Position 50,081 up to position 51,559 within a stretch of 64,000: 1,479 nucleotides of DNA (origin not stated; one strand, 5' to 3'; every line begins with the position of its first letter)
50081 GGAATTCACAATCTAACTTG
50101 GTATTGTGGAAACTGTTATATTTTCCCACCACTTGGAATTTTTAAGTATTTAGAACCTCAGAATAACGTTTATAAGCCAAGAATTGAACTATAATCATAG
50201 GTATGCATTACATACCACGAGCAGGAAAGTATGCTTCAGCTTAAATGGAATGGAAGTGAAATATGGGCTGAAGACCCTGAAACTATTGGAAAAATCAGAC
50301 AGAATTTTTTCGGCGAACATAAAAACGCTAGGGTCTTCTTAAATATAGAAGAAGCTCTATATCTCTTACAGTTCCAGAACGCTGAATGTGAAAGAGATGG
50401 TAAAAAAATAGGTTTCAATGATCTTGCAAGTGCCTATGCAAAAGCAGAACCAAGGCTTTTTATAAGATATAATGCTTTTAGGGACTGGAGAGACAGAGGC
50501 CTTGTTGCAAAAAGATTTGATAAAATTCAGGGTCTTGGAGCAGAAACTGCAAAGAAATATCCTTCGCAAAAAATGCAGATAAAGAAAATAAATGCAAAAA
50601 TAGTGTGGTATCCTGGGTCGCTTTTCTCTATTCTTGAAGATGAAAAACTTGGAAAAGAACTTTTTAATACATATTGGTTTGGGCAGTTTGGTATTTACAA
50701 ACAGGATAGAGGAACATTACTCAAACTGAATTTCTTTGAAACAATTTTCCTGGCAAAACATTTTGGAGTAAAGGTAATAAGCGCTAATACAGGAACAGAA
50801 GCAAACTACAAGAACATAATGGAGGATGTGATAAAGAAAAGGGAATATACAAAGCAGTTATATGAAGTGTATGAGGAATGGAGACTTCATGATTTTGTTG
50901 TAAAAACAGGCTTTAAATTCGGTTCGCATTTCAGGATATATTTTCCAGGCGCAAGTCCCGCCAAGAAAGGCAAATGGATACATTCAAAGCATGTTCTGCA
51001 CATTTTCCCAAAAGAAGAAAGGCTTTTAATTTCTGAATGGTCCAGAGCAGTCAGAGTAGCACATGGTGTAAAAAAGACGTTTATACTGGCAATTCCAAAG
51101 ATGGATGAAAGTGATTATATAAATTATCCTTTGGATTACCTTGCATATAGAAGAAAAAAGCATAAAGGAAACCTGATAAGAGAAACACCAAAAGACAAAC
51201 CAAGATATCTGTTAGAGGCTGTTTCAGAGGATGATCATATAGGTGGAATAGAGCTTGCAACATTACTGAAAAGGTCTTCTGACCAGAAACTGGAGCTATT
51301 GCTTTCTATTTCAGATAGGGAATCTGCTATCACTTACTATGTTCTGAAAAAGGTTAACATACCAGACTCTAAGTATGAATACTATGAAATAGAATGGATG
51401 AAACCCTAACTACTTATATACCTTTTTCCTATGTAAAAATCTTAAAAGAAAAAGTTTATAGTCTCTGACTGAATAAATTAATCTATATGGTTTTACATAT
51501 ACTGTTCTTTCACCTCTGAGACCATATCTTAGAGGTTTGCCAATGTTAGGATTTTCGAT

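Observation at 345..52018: Dispersed cassette-like system: nine GC-rich islands all end in hairpin + TTATA-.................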

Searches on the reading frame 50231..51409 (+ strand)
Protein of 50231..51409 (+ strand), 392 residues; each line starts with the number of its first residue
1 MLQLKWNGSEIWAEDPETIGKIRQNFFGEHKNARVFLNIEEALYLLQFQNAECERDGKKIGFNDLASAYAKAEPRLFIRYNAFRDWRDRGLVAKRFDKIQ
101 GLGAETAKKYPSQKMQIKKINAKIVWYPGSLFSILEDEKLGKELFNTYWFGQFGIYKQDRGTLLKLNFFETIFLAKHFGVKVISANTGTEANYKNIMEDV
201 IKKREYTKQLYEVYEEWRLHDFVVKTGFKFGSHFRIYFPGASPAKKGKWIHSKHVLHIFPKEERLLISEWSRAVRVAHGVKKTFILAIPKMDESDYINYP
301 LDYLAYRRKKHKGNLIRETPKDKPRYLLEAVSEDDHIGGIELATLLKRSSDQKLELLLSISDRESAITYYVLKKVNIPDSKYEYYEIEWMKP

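Call 26: search_protein_families(library=ncbifam, max_evalue=0.00001, proteins=[window:50231-51409:+])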
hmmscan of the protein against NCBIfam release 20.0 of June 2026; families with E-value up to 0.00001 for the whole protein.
window:50231-51409:+ (392 aa): 5 families
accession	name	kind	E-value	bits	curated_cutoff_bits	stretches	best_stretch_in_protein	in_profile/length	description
NF006795.0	PRK09300.1-3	equivalog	8.1e-33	113.8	501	2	135-298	190-344/350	tRNA splicing endonuclease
TIGR00324.1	endA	equivalog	6.1e-25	88.1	59.6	1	202-297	77-170/177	tRNA-intron lyase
NF006796.0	PRK09300.1-4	equivalog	6.5e-24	84.5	518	1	145-297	191-328/335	tRNA splicing endonuclease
NF006794.0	PRK09300.1-1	equivalog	5.3e-18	65.1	383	1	142-293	191-333/346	tRNA splicing endonuclease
NF006797.0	PRK09300.1-5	equivalog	5.1e-10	39.1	292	1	196-297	184-280/290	tRNA splicing endonuclease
